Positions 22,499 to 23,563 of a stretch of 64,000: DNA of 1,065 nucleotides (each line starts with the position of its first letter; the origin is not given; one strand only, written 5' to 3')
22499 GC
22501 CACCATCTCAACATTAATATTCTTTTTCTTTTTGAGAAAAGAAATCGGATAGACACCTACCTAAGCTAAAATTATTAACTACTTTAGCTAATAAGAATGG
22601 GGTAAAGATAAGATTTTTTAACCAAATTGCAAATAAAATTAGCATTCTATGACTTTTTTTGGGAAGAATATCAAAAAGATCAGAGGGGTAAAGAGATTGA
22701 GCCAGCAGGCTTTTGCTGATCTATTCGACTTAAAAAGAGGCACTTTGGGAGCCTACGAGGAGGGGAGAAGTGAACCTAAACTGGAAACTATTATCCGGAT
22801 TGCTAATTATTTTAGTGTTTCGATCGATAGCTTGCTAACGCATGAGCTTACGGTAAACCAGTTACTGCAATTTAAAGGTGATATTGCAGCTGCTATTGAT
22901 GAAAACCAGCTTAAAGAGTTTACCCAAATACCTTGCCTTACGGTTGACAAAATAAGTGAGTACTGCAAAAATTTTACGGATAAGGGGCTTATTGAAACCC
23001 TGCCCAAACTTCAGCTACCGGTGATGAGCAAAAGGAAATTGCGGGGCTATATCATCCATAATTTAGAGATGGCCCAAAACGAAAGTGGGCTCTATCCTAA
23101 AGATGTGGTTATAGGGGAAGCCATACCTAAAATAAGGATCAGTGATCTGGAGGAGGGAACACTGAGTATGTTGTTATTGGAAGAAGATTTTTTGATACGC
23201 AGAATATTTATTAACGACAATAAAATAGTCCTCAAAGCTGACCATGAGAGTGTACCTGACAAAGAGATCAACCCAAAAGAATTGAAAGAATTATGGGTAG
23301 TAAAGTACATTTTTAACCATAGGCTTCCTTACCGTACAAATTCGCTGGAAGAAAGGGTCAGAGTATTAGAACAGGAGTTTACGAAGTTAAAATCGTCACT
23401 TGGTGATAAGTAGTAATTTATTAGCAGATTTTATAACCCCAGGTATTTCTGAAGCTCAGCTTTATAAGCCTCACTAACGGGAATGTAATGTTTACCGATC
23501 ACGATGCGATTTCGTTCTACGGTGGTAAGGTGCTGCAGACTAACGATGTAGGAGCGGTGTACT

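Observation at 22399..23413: Divergent XRE-HTH regulator and a perfect 9-2-9 palindrome in the shared promoter region of the PspA-flotillin operon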

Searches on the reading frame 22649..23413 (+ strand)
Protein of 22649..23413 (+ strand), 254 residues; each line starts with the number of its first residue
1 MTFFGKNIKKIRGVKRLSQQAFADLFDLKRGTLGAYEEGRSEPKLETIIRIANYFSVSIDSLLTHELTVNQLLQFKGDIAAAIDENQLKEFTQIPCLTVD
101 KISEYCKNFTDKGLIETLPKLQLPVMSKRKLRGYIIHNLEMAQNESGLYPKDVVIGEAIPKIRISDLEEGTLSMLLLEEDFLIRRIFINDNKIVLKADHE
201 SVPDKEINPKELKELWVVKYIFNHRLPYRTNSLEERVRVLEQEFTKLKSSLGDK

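Call 5: search_protein_families(library=pfam, proteins=[window:22649-23413:+], max_evalue=0.01)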
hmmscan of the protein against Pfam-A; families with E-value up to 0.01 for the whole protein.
window:22649-23413:+ (254 aa): 4 families
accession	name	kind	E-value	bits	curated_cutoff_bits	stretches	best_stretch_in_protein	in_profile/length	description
PF01381.28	HTH_3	-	7.2e-11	42.4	23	1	8-61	1-54/55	Helix-turn-helix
PF12844.13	HTH_19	-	3.1e-09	37.1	30.2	1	5-64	1-60/64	Helix-turn-helix domain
PF13560.12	HTH_31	-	0.00016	22.3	27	1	9-58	7-57/64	Helix-turn-helix domain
PF13443.12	HTH_26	-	0.00084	20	22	1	7-66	1-61/63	Cro/C1-type HTH DNA-binding domain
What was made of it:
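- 22649..23413 (+): Regulator gene, 254 aa: XRE/Cro-CI HTH, then a linker, then a catalytically dead S24 (LexA/CI-like) domain, then a C-terminal helix. HTH_3 E 7e-11 (call 5).
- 22670..22831 (+): HTH_3 DNA-binding domain (aa 8-61). Pfam (call 5).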

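Call 6: search_protein_families(library=ncbifam, proteins=[window:22649-23413:+], max_evalue=0.01)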
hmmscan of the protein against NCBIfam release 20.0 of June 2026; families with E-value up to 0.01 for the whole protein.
window:22649-23413:+ (254 aa): 7 families
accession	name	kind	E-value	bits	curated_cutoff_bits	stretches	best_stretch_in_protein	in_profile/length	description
NF041951.1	phage_RstR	subfamily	1.8e-14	53.9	80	1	4-72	3-71/108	RstR family transcriptional repressor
NF052239.1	antitox_spr1629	equivalog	5.5e-09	35.6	335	1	3-112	2-111/377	spr1629 family repressor/antitoxin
NF047948.1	male_kill_WMK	equivalog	1e-06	28.4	300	1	5-68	164-227/300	WO male-killing family protein Wmk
NF041575.1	antitoxPezA_Strep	equivalog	9.8e-06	25.6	290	1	4-67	2-65/158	type II toxin-antitoxin system antitoxin PezA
NF003162.0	PRK04140.1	equivalog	6e-05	22.2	263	1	5-59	128-182/317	transcriptional regulator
TIGR03830.1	CxxCG_CxxCG_HTH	subfamily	0.00032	20.5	61.8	1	5-44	67-106/127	type II TA system antitoxin MqsA family protein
TIGR03070.1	couple_hipB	subfamily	0.00051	19.9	71.65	1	4-55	3-54/58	type II toxin-antitoxin system Y4mF family antitoxin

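Call 8: find_homologous_proteins(query=window:22649-23410:+, max_evalue=0.001)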
Query window:22649-23410:+ (254 aa): 1025 proteins with E <= 0.001 among 1634 candidates; the best 120 are listed.
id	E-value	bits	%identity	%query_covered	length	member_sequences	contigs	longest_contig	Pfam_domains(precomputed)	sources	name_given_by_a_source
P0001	3.7e-161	552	100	100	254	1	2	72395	PF12844.14,PF01381.29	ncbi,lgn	-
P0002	2.1e-84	301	55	99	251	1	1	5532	PF12844.14,PF01381.29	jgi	-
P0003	3.2e-84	300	55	99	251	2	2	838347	PF12844.14,PF01381.29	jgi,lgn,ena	-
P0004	7.2e-84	299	55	98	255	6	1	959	PF12844.14,PF01381.29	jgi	-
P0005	9.5e-84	299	55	99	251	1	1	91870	PF12844.14,PF01381.29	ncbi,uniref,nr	ncbi:helix-turn-helix domain-containing protein [Tenacibaculum ovolyticum]|uniref:helix-turn-helix d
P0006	1.7e-83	298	54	99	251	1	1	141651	PF12844.14,PF01381.29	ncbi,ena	-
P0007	5.2e-83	296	54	99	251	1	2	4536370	PF12844.14,PF01381.29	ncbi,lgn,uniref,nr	ncbi:transcriptional regulator [Tenacibaculum sp. Bg11-29]|uniref:helix-turn-helix domain-containing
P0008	1.0e-82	295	55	99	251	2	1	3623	PF12844.14,PF01381.29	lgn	-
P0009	1.2e-82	295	53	99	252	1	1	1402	PF12844.14,PF01381.29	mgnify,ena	mgnify:CR=1 FL=1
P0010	1.4e-82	295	53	99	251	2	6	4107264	PF12844.14,PF01381.29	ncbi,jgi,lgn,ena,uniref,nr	ncbi:helix-turn-helix domain-containing protein [Tenacibaculum ovolyticum]|jgi:transcriptional regul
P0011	1.8e-82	295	53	99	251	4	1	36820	PF12844.14,PF01381.29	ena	-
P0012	1.9e-82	295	53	99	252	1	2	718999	PF12844.14,PF01381.29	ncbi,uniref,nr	ncbi:helix-turn-helix transcriptional regulator [Aquimarina gracilis]|uniref:Helix-turn-helix transc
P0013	2.0e-82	294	53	99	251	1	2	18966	PF12844.14,PF01381.29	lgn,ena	-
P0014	3.4e-82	294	53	99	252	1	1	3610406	PF12844.14,PF01381.29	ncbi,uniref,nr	ncbi:helix-turn-helix transcriptional regulator [Tenacibaculum tangerinum]|uniref:Helix-turn-helix t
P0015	3.6e-82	294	53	99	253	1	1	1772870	PF12844.14,PF01381.29,PF13443.13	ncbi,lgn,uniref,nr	ncbi:helix-turn-helix domain-containing protein [Aquimarina brevivitae]|uniref:DNA-binding XRE famil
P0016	3.8e-82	294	55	99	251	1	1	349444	PF12844.14,PF01381.29,PF13443.13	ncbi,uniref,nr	ncbi:transcriptional regulator [Tenacibaculum holothuriorum]|uniref:Transcriptional regulator n=1 Ta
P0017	5.7e-82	293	56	98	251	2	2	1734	PF12844.14,PF01381.29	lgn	-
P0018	1.1e-81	292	53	99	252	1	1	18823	PF12844.14,PF01381.29,PF13443.13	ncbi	-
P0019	1.2e-81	292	52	99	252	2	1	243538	PF12844.14,PF01381.29,PF13443.13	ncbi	-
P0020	1.2e-81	292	54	99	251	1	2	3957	PF12844.14,PF01381.29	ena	-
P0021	1.6e-81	291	52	99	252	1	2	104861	PF12844.14,PF01381.29,PF13443.13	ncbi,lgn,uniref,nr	ncbi:helix-turn-helix domain-containing protein [Aquimarina celericrescens]|uniref:Helix-turn-helix 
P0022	1.6e-81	291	54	99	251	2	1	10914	PF12844.14,PF01381.29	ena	-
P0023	1.6e-81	291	52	99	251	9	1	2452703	PF12844.14,PF01381.29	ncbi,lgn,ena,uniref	ncbi:helix-turn-helix domain-containing protein [Tenacibaculum aiptasiae]|uniref:helix-turn-helix do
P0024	2.1e-81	291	52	99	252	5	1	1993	PF12844.14,PF01381.29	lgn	-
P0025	2.5e-81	291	53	99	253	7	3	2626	PF12844.14,PF01381.29,PF13443.13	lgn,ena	-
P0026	2.8e-81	291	53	99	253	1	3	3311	PF12844.14,PF01381.29,PF13443.13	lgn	-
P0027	3.0e-81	291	53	99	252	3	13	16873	PF12844.14,PF01381.29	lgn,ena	-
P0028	3.2e-81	290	55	99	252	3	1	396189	PF12844.14,PF01381.29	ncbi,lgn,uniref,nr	ncbi:DNA-binding XRE family transcriptional regulator [Tenacibaculum gallaicum]|uniref:DNA-binding X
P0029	3.6e-81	290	55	96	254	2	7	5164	PF12844.14,PF01381.29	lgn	-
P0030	3.8e-81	290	52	99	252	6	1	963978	PF12844.14,PF01381.29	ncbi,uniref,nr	ncbi:helix-turn-helix domain-containing protein [uncultured Aquimarina sp.]|uniref:helix-turn-helix 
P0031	5.1e-81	290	51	99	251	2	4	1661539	PF12844.14,PF01381.29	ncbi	-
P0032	5.2e-81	290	54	99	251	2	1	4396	PF12844.14,PF01381.29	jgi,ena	-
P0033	6.1e-81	290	51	100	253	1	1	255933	PF12844.14,PF01381.29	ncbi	-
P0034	6.4e-81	289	53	99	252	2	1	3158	PF12844.14,PF01381.29,PF13443.13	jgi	-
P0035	8.7e-81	289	51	99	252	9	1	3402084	PF12844.14,PF01381.29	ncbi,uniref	ncbi:helix-turn-helix domain-containing protein [Tenacibaculum sp. Ill]|uniref:helix-turn-helix doma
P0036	1.1e-80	289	52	99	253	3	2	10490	PF12844.14,PF01381.29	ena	-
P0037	1.1e-80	289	51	99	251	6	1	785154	PF12844.14,PF01381.29,PF13443.13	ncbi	-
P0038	1.1e-80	289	53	99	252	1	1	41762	PF12844.14,PF01381.29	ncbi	-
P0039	1.5e-80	288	53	99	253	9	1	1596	PF12844.14,PF00717.29,PF01381.29,PF13443.13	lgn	-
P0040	1.7e-80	288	52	99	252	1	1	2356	PF12844.14,PF01381.29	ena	-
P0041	2.2e-80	288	53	99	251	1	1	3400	PF12844.14,PF01381.29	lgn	-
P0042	2.3e-80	288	51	99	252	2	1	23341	PF12844.14,PF01381.29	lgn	-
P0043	2.3e-80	288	52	99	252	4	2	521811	PF12844.14,PF01381.29,PF13443.13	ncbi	-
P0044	2.3e-80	288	52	99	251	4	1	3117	PF12844.14,PF01381.29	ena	-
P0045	2.5e-80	288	52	99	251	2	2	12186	PF12844.14,PF01381.29,PF13443.13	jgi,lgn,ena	-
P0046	2.6e-80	288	51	99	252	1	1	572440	PF12844.14,PF01381.29,PF13443.13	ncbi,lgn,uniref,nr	ncbi:helix-turn-helix domain-containing protein [Aquimarina spongiae]|uniref:DNA-binding transcripti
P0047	2.7e-80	287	53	98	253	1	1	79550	PF12844.14,PF01381.29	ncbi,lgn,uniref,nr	ncbi:helix-turn-helix domain-containing protein [Gillisia marina]|uniref:helix-turn-helix domain-con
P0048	2.8e-80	287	51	99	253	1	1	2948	PF12844.14,PF01381.29,PF13443.13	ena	-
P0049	3.5e-80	287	51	99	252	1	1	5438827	PF12844.14,PF01381.29,PF13443.13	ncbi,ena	-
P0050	3.7e-80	287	51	100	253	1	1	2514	PF12844.14,PF01381.29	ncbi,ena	-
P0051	5.5e-80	286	51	99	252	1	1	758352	PF12844.14,PF01381.29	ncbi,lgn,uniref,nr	ncbi:helix-turn-helix transcriptional regulator [Aquimarina sp. MMG016]|uniref:helix-turn-helix doma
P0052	6.1e-80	286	53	99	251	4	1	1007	PF12844.14,PF01381.29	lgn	-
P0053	6.3e-80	286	49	99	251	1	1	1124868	PF12844.14,PF01381.29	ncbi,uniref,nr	ncbi:helix-turn-helix domain-containing protein [Nonlabens xiamenensis]|uniref:helix-turn-helix doma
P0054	7.2e-80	286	51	99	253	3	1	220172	PF12844.14,PF01381.29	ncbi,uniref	ncbi:helix-turn-helix transcriptional regulator [Aquimarina sp. 2201CG1-2-11]|uniref:helix-turn-heli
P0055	7.7e-80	286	52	99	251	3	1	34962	PF12844.14,PF01381.29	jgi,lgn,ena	-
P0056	8.1e-80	286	51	99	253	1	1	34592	PF12844.14,PF01381.29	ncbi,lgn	-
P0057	8.8e-80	286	53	99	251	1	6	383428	PF12844.14,PF01381.29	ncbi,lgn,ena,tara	tara:strand:+ start:16256 stop:17011 length:756 start_codon:yes stop_codon:yes gene_type:complete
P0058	1.1e-79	285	52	99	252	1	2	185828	PF12844.14,PF01381.29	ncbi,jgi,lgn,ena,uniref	ncbi:helix-turn-helix domain-containing protein [Tenacibaculum sp.]|jgi:transcriptional regulator wi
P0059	1.1e-79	285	52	99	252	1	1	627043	PF12844.14,PF01381.29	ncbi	-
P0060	1.1e-79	285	50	99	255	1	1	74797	PF12844.14,PF01381.29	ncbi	-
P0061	1.2e-79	285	51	99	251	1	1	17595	PF12844.14,PF01381.29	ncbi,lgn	-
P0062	1.3e-79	285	51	99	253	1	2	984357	PF12844.14,PF01381.29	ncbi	-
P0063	1.3e-79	285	52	98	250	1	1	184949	PF12844.14,PF01381.29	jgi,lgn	jgi:transcriptional regulator with XRE-family HTH domain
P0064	1.5e-79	285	51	99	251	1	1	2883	PF12844.14,PF01381.29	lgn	-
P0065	1.9e-79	285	50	99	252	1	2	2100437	PF12844.14,PF01381.29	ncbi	-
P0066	2.0e-79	285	53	99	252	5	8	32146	PF12844.14,PF01381.29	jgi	-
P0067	2.0e-79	285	51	99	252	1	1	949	PF12844.14,PF01381.29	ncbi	-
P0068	2.2e-79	284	52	99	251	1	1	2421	PF12844.14,PF01381.29,PF13443.13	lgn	-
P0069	2.3e-79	284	52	99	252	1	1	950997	PF12844.14,PF01381.29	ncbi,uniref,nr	ncbi:helix-turn-helix transcriptional regulator [Aquimarina sp. 2201CG5-10]|uniref:helix-turn-helix 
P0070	2.4e-79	284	52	99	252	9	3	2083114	PF12844.14,PF01381.29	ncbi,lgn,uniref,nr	ncbi:helix-turn-helix transcriptional regulator [Tenacibaculum sp. ZH5_bin.1]|uniref:helix-turn-heli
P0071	2.7e-79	284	50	99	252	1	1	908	PF12844.14,PF01381.29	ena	-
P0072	2.9e-79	284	51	99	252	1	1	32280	PF12844.14,PF01381.29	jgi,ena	-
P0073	3.0e-79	284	50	99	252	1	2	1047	PF12844.14,PF01381.29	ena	-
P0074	3.1e-79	284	52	98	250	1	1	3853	PF12844.14,PF01381.29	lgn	-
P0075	3.4e-79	284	50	99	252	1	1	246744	PF12844.14,PF01381.29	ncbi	-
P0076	3.6e-79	284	50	99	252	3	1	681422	PF12844.14,PF01381.29,PF13443.13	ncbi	-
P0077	4.1e-79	284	51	99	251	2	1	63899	PF12844.14,PF01381.29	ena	-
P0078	4.3e-79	284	53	99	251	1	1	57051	PF12844.14,PF01381.29,PF13443.13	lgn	-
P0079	4.4e-79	283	50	99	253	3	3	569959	PF12844.14,PF01381.29,PF13443.13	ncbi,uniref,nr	ncbi:helix-turn-helix domain-containing protein [Aquimarina sp. D1M17]|uniref:helix-turn-helix domai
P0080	4.7e-79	283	52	99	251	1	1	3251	PF12844.14,PF01381.29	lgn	-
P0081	4.8e-79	283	53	99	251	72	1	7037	PF12844.14,PF01381.29,PF13443.13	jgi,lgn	jgi:transcriptional regulator with XRE-family HTH domain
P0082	4.9e-79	283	51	99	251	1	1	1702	PF12844.14,PF01381.29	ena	-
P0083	5.0e-79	283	50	100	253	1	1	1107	PF12844.14,PF01381.29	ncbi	-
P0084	5.2e-79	283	51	99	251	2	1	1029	PF12844.14,PF01381.29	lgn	-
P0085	6.3e-79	283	51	99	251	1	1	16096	PF12844.14,PF01381.29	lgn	-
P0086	6.4e-79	283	53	99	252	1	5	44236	PF12844.14,PF01381.29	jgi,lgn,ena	-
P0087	6.7e-79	283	51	99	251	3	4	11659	PF12844.14,PF01381.29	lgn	-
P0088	6.7e-79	283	50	99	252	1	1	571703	PF12844.14,PF01381.29,PF13443.13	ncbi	-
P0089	6.8e-79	283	51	99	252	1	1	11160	PF12844.14,PF01381.29,PF13443.13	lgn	-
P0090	6.9e-79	283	52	99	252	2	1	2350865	PF12844.14,PF01381.29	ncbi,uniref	ncbi:helix-turn-helix domain-containing protein [Aquimarina sp. 2304DJ70-9]|uniref:helix-turn-helix 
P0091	7.1e-79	283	51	99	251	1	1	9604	PF12844.14,PF01381.29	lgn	-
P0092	7.3e-79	283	50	99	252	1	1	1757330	PF12844.14,PF01381.29,PF13443.13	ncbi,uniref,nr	ncbi:helix-turn-helix domain-containing protein [Aquimarina sp. AU474]|uniref:helix-turn-helix domai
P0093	7.8e-79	283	51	99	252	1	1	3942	PF12844.14,PF01381.29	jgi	-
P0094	8.0e-79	283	51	99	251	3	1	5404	PF12844.14,PF01381.29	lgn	-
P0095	8.4e-79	283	51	99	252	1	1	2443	PF12844.14,PF01381.29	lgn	-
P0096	1.0e-78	282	51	99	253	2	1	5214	PF12844.14,PF01381.29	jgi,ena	-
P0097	1.0e-78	282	51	99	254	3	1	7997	PF12844.14,PF01381.29,PF13443.13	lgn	-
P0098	1.2e-78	282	50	99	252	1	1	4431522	PF12844.14,PF01381.29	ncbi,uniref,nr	ncbi:helix-turn-helix domain-containing protein [Aquimarina sp. ERC-38]|uniref:helix-turn-helix doma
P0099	1.2e-78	282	50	99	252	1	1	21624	PF12844.14,PF01381.29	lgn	-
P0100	1.4e-78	282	51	99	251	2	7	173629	PF12844.14,PF01381.29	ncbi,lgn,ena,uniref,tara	ncbi:helix-turn-helix transcriptional regulator [uncultured Marixanthomonas sp.]|uniref:helix-turn-h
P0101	1.5e-78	282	50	100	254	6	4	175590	PF12844.14,PF01381.29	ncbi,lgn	-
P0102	1.5e-78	282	49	99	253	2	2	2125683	PF12844.14,PF01381.29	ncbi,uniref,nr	ncbi:helix-turn-helix domain-containing protein [Aquimarina aquimarini]|uniref:helix-turn-helix doma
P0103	1.5e-78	282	50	99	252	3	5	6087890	PF12844.14,PF01381.29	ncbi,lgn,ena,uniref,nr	ncbi:helix-turn-helix domain-containing protein [Aquimarina sp. AD10]|uniref:Transcriptional regulat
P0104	1.6e-78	282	51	99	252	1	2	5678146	PF12844.14,PF01381.29,PF13443.13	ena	-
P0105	1.7e-78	282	52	99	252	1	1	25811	PF12844.14,PF01381.29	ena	-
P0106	1.7e-78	282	50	99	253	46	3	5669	PF12844.14,PF01381.29,PF13443.13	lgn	-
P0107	1.8e-78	281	53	99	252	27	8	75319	PF12844.14,PF01381.29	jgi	-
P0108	2.0e-78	281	51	99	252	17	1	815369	PF12844.14,PF01381.29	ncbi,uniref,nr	ncbi:helix-turn-helix domain-containing protein [uncultured Aquimarina sp.]|uniref:helix-turn-helix 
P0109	2.0e-78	281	51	99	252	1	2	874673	PF12844.14,PF01381.29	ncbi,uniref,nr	ncbi:helix-turn-helix domain-containing protein [Aquimarina mytili]|uniref:Helix-turn-helix domain-c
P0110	2.2e-78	281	51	99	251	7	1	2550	PF12844.14,PF01381.29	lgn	-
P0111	2.2e-78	281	52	99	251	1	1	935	PF12844.14,PF01381.29,PF13443.13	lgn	-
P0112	2.5e-78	281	52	93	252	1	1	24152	PF12844.14,PF01381.29,PF13443.13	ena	-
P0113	2.6e-78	281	49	99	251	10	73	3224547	PF12844.14,PF01381.29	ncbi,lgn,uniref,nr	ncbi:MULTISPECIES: helix-turn-helix domain-containing protein [Nonlabens]|uniref:Transcriptional reg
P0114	2.9e-78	281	50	99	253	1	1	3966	PF12844.14,PF01381.29,PF13443.13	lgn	-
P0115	3.1e-78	281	51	98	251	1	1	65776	PF12844.14,PF01381.29,PF13443.13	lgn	-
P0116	3.3e-78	281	52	99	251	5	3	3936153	PF12844.14,PF01381.29,PF13443.13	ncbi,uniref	ncbi:Transcriptional regulator [Tenacibaculum sp. 190130A14a]|uniref:Transcriptional regulator n=1 T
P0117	3.4e-78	281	55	93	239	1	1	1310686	PF12844.14,PF01381.29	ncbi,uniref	ncbi:helix-turn-helix domain-containing protein [Sungkyunkwania multivorans]|uniref:Helix-turn-helix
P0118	3.7e-78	280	51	99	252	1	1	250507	PF12844.14,PF01381.29,PF13443.13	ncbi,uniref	ncbi:hypothetical protein GCM10022393_21140 [Aquimarina addita]|uniref:HTH cro/C1-type domain-contai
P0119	4.0e-78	280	49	98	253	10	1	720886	PF12844.14,PF00717.29,PF01381.29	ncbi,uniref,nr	ncbi:helix-turn-helix domain-containing protein [Nonlabens tegetincola]|uniref:helix-turn-helix doma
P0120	4.1e-78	280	52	99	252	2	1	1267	PF12844.14,PF01381.29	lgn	-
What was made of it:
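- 22649..23413 (+): More than 1000 homologues of about 250 aa (call 8).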

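Call 10: find_related_loci(query=A1, collection=genome_contigs, flank=8000)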
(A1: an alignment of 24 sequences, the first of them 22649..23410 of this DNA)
Query A1 (254 aa) in genome_contigs; peptide patterns used: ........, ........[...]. (x = any residue, [..] = any of these).
556 stretches matched a pattern; 506 encode a relative of the query (tblastn E <= 1e-3); the best 80 are kept; 80 distinct loci.
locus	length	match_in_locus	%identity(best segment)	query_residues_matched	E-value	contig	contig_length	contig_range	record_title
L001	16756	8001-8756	57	1-252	8e-94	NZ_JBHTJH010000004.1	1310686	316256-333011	Sungkyunkwania multivorans strain CCUG 62952 GCM70027502_17, whole genome shotgun sequence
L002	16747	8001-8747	55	1-249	2e-91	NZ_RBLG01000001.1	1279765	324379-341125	Gillisia mitskevichiae strain DSM 19839 Ga0131140_101, whole genome shotgun sequence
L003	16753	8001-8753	53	1-251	2e-89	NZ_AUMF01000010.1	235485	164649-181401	Tenacibaculum ovolyticum DSM 18103 H518DRAFT_scaffold00006.6_C, whole genome shotgun sequence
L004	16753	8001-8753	53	1-251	4e-89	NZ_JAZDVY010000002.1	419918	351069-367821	Tenacibaculum sp. FZY0031 NODE_2_length_419918_cov_149.189955, whole genome shotgun sequence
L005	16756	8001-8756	53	1-252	8e-89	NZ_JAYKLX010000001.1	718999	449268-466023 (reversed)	Aquimarina gracilis strain PSC32 contig1, whole genome shotgun sequence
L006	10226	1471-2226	52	1-252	8e-89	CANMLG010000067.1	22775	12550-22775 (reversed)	uncultured Aquimarina sp. isolate 640.fasta genome assembly, contig: NODE_58, whole genome shotgun sequence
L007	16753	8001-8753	55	1-251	5e-88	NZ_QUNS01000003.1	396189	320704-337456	Tenacibaculum gallaicum strain DSM 18841 Ga0215665_103, whole genome shotgun sequence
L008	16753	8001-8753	52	1-251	3e-88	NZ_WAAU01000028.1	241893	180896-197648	Tenacibaculum aiptasiae strain a4 scaffold55, whole genome shotgun sequence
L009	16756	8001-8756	52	1-252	3e-88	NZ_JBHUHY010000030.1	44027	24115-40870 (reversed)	Aquimarina celericrescens strain KCTC 52897 soapdenovo_K_105_30, whole genome shotgun sequence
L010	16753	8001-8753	53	1-251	5e-88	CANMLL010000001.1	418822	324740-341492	uncultured Aquimarina sp. isolate 692.fasta genome assembly, contig: NODE_1, whole genome shotgun sequence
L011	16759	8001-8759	53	1-251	9e-88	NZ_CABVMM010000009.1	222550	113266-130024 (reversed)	Mesonia oceanica strain ISS653, whole genome shotgun sequence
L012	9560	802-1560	53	1-252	7e-88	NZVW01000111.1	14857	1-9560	MAG: Aquimarina sp. isolate NAT579 MHASMcontig_801405, whole genome shotgun sequence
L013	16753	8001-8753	51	1-251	2e-87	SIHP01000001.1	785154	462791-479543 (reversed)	Flavobacteriaceae bacterium strain Hp32 NODE_1_length_785154_cov_45.4347_ID_8984, whole genome shotgun sequence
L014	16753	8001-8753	53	1-251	1e-87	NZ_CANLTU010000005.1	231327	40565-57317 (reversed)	Uncultured Tenacibaculum sp. isolate 2-514A.fasta NODE_5, whole genome shotgun sequence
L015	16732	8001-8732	54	1-244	2e-87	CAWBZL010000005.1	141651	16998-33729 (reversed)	MAG: uncultured Flavobacteriaceae bacterium isolate MFD03250.bin.1.112 genome assembly, contig: contig_9256, whole genom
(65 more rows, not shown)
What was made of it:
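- Tried and rejected: The best non-self regulator is 55-57% identical (calls 8, 10).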

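Call 21: find_encoding_contigs(protein=P0001, flank=3000, max_places=3)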
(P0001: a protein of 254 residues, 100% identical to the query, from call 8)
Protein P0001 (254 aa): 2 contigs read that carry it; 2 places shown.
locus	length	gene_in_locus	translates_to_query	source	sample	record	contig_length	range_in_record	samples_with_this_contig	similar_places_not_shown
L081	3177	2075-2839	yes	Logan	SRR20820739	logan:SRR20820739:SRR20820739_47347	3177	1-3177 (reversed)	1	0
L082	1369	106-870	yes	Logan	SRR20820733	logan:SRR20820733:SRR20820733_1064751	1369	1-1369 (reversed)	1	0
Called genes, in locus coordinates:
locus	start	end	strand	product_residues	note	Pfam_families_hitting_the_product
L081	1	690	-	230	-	?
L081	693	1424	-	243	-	PF04012:PspA_IM30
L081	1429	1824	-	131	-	PF22550:CesT_Tir_1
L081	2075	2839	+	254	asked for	PF01381:HTH_3, PF12844:HTH_19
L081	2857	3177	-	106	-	?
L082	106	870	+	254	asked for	PF01381:HTH_3, PF12844:HTH_19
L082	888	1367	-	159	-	?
